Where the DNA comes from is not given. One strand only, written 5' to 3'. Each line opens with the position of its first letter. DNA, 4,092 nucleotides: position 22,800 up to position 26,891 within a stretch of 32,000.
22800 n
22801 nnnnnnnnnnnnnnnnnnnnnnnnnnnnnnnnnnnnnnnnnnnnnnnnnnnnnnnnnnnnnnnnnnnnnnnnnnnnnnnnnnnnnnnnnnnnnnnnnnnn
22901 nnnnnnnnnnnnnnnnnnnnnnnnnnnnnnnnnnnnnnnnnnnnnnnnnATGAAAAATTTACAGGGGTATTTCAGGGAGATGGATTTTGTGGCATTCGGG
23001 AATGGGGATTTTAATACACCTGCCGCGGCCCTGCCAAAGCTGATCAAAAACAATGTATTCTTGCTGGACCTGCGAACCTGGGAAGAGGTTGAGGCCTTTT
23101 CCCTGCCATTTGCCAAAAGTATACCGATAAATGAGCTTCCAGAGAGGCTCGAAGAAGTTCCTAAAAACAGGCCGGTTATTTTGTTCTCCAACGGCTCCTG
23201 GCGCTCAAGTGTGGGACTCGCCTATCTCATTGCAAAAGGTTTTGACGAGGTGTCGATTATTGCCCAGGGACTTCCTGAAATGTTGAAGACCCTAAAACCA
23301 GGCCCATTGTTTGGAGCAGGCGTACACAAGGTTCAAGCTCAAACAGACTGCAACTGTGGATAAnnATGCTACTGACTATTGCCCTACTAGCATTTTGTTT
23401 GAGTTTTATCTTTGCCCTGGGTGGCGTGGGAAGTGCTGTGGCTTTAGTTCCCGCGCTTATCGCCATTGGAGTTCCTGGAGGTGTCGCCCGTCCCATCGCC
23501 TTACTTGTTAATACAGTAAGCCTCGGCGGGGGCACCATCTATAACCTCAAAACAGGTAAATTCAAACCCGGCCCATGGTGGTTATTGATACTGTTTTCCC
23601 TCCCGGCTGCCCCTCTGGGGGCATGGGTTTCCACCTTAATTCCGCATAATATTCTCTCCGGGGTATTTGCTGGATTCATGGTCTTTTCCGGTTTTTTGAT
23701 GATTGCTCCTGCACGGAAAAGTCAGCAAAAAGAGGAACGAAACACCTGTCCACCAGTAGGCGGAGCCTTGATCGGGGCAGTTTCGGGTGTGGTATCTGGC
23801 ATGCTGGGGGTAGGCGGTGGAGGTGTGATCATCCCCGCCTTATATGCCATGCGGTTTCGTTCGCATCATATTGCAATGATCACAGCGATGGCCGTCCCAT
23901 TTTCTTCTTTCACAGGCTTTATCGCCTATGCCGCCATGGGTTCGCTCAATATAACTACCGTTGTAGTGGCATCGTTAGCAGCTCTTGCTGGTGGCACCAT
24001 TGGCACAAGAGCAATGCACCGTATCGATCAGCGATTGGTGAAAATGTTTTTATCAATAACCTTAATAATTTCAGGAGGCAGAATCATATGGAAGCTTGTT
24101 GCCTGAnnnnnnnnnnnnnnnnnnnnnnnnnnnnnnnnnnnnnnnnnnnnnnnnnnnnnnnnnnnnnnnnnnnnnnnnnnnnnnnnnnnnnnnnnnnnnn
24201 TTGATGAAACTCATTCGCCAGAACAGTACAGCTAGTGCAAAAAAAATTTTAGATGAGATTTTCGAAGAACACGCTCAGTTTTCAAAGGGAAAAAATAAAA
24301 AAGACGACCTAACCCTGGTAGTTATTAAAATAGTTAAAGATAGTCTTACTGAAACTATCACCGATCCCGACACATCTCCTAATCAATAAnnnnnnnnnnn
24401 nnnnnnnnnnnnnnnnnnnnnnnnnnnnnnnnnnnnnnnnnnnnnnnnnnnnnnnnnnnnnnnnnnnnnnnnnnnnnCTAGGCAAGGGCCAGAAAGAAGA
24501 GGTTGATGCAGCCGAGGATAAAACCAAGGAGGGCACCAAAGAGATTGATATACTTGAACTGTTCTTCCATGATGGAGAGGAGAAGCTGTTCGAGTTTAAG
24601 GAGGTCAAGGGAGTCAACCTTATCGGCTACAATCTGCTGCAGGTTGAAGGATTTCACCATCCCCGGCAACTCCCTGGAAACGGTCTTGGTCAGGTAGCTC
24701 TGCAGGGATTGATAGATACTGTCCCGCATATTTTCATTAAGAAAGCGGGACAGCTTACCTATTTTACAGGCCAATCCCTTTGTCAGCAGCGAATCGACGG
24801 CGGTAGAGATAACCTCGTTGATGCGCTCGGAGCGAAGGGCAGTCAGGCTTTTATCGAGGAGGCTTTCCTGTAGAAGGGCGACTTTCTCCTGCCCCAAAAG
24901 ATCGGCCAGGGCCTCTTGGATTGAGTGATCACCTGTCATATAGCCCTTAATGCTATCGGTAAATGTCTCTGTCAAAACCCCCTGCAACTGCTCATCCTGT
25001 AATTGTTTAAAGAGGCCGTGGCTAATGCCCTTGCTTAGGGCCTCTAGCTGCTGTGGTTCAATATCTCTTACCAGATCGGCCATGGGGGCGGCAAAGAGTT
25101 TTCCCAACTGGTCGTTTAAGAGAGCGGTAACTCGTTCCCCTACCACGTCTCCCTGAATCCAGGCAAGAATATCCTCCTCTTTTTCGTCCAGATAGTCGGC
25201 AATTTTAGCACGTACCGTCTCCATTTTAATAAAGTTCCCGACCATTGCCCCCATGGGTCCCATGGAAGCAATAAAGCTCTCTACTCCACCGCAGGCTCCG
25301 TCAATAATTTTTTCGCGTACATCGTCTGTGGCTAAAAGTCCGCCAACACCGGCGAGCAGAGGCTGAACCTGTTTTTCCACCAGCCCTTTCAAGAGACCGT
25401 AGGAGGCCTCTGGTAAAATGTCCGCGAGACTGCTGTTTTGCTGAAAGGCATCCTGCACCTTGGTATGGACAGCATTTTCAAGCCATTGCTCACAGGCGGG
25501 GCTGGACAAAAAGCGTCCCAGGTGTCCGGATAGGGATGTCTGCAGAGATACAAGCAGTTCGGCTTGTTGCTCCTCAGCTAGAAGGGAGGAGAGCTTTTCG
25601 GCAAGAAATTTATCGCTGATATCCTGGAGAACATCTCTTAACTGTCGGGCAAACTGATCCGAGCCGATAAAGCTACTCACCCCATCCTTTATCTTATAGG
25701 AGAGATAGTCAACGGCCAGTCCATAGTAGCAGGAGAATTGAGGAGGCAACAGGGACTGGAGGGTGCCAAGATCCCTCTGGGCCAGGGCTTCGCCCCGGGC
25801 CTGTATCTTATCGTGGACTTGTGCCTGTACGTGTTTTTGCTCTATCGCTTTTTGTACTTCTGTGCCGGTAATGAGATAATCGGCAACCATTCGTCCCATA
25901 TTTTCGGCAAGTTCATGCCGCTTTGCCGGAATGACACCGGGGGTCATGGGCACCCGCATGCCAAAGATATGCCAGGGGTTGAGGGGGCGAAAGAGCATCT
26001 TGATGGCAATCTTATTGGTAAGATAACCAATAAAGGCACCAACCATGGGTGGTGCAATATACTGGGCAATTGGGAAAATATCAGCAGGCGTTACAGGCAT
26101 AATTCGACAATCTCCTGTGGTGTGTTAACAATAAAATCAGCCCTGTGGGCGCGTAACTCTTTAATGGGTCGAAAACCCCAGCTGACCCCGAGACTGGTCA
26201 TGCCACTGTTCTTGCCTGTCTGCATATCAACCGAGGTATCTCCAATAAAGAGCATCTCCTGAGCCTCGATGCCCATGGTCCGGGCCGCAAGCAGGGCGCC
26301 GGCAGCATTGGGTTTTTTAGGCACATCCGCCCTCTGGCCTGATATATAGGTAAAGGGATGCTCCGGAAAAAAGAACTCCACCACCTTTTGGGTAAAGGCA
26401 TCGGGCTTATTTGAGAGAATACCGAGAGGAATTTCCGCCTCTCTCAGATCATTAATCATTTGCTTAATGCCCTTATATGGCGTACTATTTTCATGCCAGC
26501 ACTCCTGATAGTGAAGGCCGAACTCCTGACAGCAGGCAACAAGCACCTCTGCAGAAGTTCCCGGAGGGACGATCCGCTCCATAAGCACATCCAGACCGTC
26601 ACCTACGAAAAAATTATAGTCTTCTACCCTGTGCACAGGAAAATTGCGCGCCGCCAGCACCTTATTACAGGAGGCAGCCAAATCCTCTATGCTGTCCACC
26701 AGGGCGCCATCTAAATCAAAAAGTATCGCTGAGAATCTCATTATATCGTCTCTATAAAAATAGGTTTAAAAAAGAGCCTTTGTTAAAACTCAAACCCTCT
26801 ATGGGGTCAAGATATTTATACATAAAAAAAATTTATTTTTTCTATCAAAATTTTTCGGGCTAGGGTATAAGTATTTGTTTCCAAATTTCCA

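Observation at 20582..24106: Operator-flanked, thiol-rich MarR / COG0701 permease / Cys micro-ORF / rhodanese pair / TSUP exporter module of unassigned function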

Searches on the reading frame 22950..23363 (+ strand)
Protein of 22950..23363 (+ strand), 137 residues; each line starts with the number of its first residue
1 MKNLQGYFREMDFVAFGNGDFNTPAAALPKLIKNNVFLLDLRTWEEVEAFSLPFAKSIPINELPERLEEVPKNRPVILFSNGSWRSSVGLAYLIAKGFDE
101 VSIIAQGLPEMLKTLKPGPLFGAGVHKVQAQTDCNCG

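Call 3: search_protein_families(library=pfam, proteins=[window:22950-23363:+], max_evalue=0.01)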
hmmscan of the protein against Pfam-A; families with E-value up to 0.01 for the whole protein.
window:22950-23363:+ (137 aa): 1 family
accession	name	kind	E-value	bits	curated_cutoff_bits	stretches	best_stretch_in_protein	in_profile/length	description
PF00581.25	Rhodanese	-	7e-10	39.7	22.2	1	30-110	7-98/102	Rhodanese-like domain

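Call 4: search_protein_families(library=ncbifam, proteins=[window:22950-23363:+], max_evalue=0.01)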
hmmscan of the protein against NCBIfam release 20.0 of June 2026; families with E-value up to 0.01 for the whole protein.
window:22950-23363:+ (137 aa): 3 families
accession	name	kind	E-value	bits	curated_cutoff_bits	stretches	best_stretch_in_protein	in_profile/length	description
NF005902.0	PRK07878.1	equivalog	3e-05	23.1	647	1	34-110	302-380/392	adenylyltransferase/sulfurtransferase MoeZ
NF006444.0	PRK08762.1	equivalog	0.00023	19.9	449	1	29-108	23-104/387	molybdopterin-synthase adenylyltransferase MoeB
TIGR04271.1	ThiI_C_thiazole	equivalog_domain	0.0095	16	70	0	32-103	23-98/101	thiazole biosynthesis protein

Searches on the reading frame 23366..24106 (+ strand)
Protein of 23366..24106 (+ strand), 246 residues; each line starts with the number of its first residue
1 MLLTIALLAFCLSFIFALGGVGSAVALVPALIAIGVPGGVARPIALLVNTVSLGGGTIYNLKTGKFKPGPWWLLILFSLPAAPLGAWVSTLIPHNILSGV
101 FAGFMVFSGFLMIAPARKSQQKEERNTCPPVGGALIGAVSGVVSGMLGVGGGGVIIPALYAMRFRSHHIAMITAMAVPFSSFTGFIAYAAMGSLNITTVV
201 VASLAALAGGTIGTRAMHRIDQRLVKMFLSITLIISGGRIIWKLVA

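Call 3: search_protein_families(library=pfam, proteins=[window:23366-24106:+], max_evalue=0.01)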
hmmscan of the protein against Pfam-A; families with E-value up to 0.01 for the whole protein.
window:23366-24106:+ (246 aa): 1 family
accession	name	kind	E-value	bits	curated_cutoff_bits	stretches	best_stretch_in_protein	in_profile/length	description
PF01925.25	TauE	-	2.9e-39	135.6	32.6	1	5-239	1-236/237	Sulfite exporter TauE/SafE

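Call 4: search_protein_families(library=ncbifam, proteins=[window:23366-24106:+], max_evalue=0.01)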
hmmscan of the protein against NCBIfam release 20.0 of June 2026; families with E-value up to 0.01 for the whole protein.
window:23366-24106:+ (246 aa): 2 families
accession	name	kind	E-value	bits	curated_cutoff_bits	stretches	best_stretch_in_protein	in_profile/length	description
NF040961.1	MamO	equivalog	0.00067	18.1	800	1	113-234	511-641/648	magnetosome protein MamO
NF007909.0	PRK10621.1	equivalog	0.009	15.4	383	0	5-236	15-246/266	hypothetical protein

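Call 49: find_related_loci(query=window:23366-24106:+, collection=metagenome_contigs, flank=5000)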
Query window:23366-24106:+ (246 aa) in metagenome_contigs; peptide patterns used: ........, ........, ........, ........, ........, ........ (x = any residue, [..] = any of these).
503 stretches matched a pattern, but none encodes a relative of the query by tblastn (E <= 1e-3).

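Call 51: find_related_loci(query=A1, collection=metagenome_contigs, flank=5000)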
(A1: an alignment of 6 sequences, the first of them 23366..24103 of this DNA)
Query A1 (246 aa) in metagenome_contigs; peptide patterns used: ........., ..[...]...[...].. (x = any residue, [..] = any of these).
456 stretches matched a pattern; 135 encode a relative of the query (tblastn E <= 1e-3); the best 80 are kept; 80 distinct loci.
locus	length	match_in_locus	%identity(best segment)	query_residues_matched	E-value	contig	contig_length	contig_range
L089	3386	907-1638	68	1-245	2e-101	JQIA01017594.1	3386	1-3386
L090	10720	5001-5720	45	3-241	5e-47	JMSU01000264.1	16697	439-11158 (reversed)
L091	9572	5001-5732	45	3-245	1e-45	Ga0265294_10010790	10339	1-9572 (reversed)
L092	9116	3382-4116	43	1-244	3e-45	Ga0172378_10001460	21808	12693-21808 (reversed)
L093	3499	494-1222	47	1-242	2e-45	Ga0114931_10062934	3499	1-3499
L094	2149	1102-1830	44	3-244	4e-45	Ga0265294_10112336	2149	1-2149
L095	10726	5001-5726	44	5-245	8e-45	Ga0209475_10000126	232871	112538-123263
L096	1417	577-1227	47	3-219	2e-46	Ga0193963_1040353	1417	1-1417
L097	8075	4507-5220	46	8-244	4e-45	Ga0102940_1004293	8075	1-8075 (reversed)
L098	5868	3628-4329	47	1-233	2e-44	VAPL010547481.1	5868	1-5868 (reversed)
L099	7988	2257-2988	44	2-244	2e-44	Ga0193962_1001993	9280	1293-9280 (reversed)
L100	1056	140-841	46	1-233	8e-47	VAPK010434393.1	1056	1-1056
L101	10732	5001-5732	44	2-244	2e-44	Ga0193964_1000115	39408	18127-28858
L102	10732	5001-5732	44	1-243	3e-44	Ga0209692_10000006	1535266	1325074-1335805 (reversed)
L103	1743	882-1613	45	3-245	1e-44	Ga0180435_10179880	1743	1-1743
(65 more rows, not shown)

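Call 87: search_solved_structures(query=window:23366-24106:+, max_evalue=0.01)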
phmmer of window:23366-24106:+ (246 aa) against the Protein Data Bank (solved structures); distinct sequences matched with E-value up to 0.01: 0.

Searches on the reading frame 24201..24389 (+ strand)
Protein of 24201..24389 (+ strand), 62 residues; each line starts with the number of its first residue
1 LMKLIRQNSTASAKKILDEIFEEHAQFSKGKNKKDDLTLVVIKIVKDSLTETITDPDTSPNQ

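Call 3: search_protein_families(library=pfam, proteins=[window:24201-24389:+], max_evalue=0.01)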
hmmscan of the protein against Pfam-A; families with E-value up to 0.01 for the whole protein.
window:24201-24389:+ (62 aa): 1 family
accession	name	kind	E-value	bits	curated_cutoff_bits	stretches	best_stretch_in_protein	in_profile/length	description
PF07228.17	SpoIIE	-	0.0013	19.2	25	1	2-44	150-191/192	Stage II sporulation protein E (SpoIIE)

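Call 4: search_protein_families(library=ncbifam, proteins=[window:24201-24389:+], max_evalue=0.01)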
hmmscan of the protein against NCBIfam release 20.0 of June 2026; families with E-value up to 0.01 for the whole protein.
window:24201-24389:+ (62 aa): 1 family
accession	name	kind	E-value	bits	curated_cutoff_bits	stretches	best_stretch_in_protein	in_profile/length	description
TIGR02865.1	spore_II_E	equivalog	0.0071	14.5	490.8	1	1-44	721-763/764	stage II sporulation protein E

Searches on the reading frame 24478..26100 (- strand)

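Call 68: search_protein_families(library=pfam, proteins=[window:24478-26100:-], max_evalue=0.00001)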
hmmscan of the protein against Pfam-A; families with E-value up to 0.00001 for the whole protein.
window:24478-26100:- (540 aa): 1 family
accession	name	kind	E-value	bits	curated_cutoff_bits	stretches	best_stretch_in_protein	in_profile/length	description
PF04286.17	DUF445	-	7.9e-40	138.3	33.8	2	20-105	2-84/368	Protein of unknown function (DUF445)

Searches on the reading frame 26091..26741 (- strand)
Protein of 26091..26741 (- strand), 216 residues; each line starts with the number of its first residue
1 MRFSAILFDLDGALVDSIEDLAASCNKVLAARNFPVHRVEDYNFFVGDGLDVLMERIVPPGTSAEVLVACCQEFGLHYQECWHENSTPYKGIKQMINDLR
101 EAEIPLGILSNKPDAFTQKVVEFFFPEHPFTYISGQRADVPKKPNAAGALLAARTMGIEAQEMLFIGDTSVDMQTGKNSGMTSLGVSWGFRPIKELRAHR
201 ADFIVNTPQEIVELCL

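Call 68: search_protein_families(library=pfam, proteins=[window:26091-26741:-], max_evalue=0.00001)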
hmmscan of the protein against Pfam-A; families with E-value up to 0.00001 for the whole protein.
window:26091-26741:- (216 aa): 4 families
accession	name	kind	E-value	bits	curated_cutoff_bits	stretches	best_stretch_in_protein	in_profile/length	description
PF13419.12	HAD_2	-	4.7e-32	112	23.8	1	6-186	1-178/178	Haloacid dehalogenase-like hydrolase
PF00702.32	Hydrolase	-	1.9e-19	71.3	26.4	1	4-180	2-191/191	haloacid dehalogenase-like hydrolase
PF13242.12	Hydrolase_like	-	1.3e-08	35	22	1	142-207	3-71/75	HAD-hyrolase-like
PF12710.13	HAD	-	9.5e-07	29.9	27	1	6-175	1-187/189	haloacid dehalogenase-like hydrolase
